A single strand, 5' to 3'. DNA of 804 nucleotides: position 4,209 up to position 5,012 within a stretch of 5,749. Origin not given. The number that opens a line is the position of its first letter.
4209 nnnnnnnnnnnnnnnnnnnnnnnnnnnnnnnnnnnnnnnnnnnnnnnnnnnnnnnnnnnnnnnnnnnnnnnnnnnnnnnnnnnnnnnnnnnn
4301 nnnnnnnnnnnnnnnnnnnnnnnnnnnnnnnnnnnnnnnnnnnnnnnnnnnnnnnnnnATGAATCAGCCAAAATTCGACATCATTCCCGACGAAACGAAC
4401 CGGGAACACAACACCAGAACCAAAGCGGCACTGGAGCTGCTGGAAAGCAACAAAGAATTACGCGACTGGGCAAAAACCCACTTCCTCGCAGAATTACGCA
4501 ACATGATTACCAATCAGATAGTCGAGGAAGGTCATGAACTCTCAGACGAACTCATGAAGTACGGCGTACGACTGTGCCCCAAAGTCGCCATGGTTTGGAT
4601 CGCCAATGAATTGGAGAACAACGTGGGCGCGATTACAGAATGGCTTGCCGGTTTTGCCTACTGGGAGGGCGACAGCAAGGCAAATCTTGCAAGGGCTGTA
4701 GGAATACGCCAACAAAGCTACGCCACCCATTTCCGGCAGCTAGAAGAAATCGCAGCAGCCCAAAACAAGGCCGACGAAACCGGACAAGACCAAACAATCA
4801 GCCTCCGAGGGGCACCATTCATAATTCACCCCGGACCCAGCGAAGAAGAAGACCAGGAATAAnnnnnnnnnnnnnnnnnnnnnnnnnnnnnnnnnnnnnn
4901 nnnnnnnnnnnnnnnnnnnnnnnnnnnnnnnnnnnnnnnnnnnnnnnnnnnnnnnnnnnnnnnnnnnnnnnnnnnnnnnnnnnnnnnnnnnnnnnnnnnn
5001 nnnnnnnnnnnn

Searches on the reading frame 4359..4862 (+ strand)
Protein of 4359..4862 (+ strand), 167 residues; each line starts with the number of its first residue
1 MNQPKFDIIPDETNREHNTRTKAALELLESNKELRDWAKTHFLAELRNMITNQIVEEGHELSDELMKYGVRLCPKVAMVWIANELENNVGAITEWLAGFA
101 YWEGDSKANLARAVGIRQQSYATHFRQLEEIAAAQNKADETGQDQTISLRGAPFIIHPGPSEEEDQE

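Call 5: search_protein_families(library=pfam, proteins=[window:4359-4862:+], max_evalue=0.01)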
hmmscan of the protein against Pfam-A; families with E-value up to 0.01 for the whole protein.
window:4359-4862:+ (167 aa): 0 families

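Call 19: find_homologous_proteins(query=window:4359-4859:+, max_evalue=0.001)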
Query window:4359-4859:+ (167 aa): 10 proteins with E <= 0.001 among 99 candidates.
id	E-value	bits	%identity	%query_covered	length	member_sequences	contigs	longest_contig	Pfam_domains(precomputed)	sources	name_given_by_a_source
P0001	5.6e-106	369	99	100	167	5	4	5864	-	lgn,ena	-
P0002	7.6e-71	255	71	96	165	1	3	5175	-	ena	-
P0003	8.0e-64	232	69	92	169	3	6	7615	-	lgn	-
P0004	4.0e-63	230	67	95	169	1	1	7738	-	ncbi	-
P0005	2.5e-62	227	64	98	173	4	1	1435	-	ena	-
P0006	1.3e-60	221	64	95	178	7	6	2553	-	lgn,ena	-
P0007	1.4e-60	221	65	90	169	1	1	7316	-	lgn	-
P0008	1.3e-58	215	63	99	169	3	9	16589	-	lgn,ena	-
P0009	1.8e-48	182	57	95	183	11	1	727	-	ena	-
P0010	5.8e-41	158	49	90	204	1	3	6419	-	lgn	-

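Call 21: find_encoding_contigs(protein=P0002, flank=8000, max_places=3)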
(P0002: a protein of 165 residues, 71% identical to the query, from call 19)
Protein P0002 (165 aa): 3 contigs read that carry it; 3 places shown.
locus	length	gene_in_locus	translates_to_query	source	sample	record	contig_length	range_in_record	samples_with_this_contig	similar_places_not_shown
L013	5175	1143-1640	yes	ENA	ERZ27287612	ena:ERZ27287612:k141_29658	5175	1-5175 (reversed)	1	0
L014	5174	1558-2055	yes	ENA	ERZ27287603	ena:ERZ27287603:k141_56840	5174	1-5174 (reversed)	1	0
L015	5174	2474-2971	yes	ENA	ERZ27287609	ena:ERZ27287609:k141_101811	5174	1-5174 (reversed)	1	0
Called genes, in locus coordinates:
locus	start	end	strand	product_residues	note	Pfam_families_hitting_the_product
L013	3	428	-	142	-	?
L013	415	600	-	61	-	-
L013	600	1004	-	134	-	-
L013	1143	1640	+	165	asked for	-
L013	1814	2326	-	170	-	PF27241:CLIP1 (weak)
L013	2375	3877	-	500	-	PF01446:Rep_1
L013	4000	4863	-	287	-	PF01580:FtsK_SpoIIIE (faint)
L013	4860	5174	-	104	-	?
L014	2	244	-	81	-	?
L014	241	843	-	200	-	-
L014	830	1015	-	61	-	-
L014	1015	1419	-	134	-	-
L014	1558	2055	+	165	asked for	-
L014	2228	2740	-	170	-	PF27241:CLIP1 (weak)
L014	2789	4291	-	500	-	PF01446:Rep_1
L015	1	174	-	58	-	?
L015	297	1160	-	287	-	PF01580:FtsK_SpoIIIE (faint)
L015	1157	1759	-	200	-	-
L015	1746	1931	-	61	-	-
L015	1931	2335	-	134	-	-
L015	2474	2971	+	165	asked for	-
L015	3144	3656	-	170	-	PF27241:CLIP1 (weak)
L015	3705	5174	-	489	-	?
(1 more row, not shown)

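Call 22: find_encoding_contigs(protein=P0003, flank=8000, max_places=3)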
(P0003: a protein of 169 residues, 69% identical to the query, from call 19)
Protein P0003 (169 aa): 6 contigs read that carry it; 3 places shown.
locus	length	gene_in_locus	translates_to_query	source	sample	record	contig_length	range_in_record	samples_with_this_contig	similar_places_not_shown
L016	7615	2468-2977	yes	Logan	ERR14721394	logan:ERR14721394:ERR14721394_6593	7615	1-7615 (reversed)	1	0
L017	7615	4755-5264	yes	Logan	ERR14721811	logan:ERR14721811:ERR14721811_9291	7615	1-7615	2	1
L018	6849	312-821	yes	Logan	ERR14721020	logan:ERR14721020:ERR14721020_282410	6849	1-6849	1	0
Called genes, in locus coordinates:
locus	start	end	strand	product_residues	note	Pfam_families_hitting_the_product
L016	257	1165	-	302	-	-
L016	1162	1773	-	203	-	-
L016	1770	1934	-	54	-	-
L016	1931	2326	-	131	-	-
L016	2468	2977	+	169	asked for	-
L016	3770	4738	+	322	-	-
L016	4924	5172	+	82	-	-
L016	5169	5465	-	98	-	-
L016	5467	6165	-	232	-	PF01656:CbiA, PF09140:MipZ (faint), PF10609:ParA (weak), PF13614:AAA_31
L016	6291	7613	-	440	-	?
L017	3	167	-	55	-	?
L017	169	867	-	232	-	PF01656:CbiA, PF09140:MipZ (faint), PF10609:ParA (weak), PF13614:AAA_31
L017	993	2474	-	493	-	PF01446:Rep_1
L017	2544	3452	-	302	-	-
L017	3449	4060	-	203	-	-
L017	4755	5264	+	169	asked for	-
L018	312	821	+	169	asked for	-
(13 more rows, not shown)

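Call 23: find_encoding_contigs(protein=P0004, flank=8000, max_places=3)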
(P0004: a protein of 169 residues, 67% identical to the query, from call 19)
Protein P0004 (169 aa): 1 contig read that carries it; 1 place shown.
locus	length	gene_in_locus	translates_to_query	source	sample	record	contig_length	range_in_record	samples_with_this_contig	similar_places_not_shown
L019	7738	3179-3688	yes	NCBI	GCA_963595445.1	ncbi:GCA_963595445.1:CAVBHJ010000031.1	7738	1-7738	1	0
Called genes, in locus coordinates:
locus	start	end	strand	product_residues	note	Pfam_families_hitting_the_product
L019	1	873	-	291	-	?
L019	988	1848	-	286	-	-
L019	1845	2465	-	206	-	-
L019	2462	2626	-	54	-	-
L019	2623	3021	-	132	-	-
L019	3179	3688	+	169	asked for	-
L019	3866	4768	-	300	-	PF24739:DUF7690, PF24736:DUF7687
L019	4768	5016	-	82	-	PF13560:HTH_31, PF01381:HTH_3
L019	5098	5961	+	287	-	PF02086:MethyltransfD12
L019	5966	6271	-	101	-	-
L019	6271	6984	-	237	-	PF10609:ParA (faint), PF01656:CbiA, PF07015:VirC1 (faint), PF09140:MipZ (faint), PF13614:AAA_31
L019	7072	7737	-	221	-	?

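Call 24: find_encoding_contigs(protein=P0008, flank=8000, max_places=4)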
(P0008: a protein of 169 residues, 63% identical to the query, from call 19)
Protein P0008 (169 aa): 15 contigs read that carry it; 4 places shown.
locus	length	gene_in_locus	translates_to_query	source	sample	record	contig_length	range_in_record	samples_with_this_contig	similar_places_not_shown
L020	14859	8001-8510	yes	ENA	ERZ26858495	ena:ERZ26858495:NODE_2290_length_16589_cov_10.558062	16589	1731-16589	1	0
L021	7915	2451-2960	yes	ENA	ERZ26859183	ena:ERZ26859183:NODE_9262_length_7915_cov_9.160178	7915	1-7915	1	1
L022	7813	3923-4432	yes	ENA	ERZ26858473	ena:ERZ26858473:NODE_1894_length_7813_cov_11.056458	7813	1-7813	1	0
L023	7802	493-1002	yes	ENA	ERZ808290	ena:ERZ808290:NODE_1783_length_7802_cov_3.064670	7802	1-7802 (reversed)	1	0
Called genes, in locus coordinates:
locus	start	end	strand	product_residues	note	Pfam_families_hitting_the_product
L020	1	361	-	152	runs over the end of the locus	-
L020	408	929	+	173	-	-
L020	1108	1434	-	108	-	PF24736:DUF7687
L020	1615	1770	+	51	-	-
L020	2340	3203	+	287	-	PF02086:MethyltransfD12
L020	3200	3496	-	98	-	-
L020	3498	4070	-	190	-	PF01656:CbiA, PF02374:ArsA_ATPase (faint), PF09140:MipZ (faint), PF10609:ParA (faint), PF13614:AAA_31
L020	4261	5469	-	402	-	PF01446:Rep_1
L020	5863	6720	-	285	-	-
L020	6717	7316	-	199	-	-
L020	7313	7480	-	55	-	-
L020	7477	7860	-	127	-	-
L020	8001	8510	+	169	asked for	-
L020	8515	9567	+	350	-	PF13651:EcoRI_methylase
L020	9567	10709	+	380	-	PF03235:GmrSD_N, PF01844:HNH, PF14279:HNH_5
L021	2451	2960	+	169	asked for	-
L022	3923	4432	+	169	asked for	-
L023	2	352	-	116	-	?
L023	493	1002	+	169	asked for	-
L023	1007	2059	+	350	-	PF13651:EcoRI_methylase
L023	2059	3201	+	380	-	PF03235:GmrSD_N, PF01844:HNH, PF14279:HNH_5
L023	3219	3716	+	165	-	-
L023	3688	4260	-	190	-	PF01656:CbiA, PF02374:ArsA_ATPase (faint), PF09140:MipZ (faint), PF10609:ParA (faint), PF13614:AAA_31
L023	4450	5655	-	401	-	PF01446:Rep_1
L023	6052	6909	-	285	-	-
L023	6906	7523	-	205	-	-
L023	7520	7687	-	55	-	-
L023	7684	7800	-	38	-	?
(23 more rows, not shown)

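Call 32: find_encoding_contigs(protein=P0010, flank=8000, max_places=3)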
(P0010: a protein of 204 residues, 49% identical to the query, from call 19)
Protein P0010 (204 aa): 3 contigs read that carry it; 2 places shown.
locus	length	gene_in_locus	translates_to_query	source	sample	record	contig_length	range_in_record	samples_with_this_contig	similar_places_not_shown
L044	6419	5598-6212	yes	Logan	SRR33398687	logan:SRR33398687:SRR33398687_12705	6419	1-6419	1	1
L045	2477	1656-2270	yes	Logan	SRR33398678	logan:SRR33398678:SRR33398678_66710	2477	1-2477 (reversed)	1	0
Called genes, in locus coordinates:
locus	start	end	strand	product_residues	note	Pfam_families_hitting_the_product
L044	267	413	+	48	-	-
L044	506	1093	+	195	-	PF01656:CbiA, PF07015:VirC1, PF13614:AAA_31 (weak)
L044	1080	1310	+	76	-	-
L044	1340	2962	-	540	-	PF01446:Rep_1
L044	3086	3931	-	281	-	-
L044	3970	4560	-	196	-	-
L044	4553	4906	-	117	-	-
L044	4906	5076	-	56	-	-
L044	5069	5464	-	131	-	-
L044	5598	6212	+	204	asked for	-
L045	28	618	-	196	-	-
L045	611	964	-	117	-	-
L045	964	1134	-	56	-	-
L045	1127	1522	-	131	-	-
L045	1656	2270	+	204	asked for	-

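Call 33: find_encoding_contigs(protein=P0007, flank=8000, max_places=2)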
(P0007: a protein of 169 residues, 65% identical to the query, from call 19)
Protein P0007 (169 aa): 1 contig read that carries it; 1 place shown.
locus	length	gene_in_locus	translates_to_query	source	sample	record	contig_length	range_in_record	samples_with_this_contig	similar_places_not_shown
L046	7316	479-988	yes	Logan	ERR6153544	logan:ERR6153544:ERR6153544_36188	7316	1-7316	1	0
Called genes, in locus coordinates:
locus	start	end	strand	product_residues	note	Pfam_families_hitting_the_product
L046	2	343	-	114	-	?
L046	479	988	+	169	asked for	-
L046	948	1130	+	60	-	-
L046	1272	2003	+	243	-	-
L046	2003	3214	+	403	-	PF01555:N6_N4_Mtase (faint)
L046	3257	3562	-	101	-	-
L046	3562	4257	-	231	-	PF10609:ParA (weak), PF01656:CbiA, PF07015:VirC1 (faint), PF09140:MipZ (faint), PF13614:AAA_31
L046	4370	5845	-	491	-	PF01446:Rep_1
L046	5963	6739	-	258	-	PF12846:AAA_10 (faint)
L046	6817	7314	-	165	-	?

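Call 34: find_encoding_contigs(protein=P0006, flank=8000, max_places=4)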
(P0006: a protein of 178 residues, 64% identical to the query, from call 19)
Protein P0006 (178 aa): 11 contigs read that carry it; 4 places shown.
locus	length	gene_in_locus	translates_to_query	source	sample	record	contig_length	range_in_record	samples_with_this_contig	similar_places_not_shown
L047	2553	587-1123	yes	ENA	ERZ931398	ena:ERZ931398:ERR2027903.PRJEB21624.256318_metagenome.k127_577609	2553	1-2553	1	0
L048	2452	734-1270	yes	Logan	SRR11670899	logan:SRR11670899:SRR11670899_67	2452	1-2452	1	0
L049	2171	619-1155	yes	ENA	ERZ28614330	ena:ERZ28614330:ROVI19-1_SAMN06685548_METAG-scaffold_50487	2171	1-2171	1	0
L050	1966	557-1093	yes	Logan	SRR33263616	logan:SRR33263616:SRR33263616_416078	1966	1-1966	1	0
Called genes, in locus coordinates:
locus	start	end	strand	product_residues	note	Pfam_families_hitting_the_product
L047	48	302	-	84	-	-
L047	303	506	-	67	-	-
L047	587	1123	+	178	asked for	-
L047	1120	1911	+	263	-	-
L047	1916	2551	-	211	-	?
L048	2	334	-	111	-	?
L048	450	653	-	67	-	-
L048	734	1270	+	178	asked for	-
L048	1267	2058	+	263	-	PF01555:N6_N4_Mtase (weak)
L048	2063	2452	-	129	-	?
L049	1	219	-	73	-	?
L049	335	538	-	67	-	-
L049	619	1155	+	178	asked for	-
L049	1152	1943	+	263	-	PF01555:N6_N4_Mtase (weak)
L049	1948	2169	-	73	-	?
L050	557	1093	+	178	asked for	-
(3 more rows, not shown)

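Call 35: find_encoding_contigs(protein=P0005, flank=8000, max_places=2)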
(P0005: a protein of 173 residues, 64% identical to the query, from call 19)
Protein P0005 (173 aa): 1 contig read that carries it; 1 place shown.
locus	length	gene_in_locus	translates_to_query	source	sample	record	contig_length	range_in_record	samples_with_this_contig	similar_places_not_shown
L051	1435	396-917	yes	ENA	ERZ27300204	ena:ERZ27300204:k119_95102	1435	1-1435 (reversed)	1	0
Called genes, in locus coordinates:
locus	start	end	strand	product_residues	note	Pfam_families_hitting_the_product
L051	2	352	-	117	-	?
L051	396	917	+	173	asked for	-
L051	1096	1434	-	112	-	?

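Call 81: search_protein_families(library=pfam, proteins=[window:4359-4859:+, P0010, P0008], max_evalue=5)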
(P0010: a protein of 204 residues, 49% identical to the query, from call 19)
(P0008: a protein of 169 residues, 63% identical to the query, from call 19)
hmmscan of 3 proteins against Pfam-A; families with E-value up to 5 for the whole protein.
window:4359-4859:+ (167 aa): 1 family
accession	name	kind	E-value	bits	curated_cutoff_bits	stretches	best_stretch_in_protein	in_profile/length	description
PF01316.27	Arg_repressor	-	0.14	12.4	27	1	44-71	8-35/70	Arginine repressor, DNA binding domain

P0010 (204 aa): 1 family
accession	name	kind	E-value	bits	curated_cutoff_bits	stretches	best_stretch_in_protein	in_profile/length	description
PF04509.17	CheC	-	0.17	12.3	22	1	59-81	7-29/38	CheC-like family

P0008 (169 aa): 1 family
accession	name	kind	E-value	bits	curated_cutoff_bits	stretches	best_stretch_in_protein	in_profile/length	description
PF15738.11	YafQ_toxin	-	0.068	13.9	30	1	13-69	19-70/88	Bacterial toxin of type II toxin-antitoxin system, YafQ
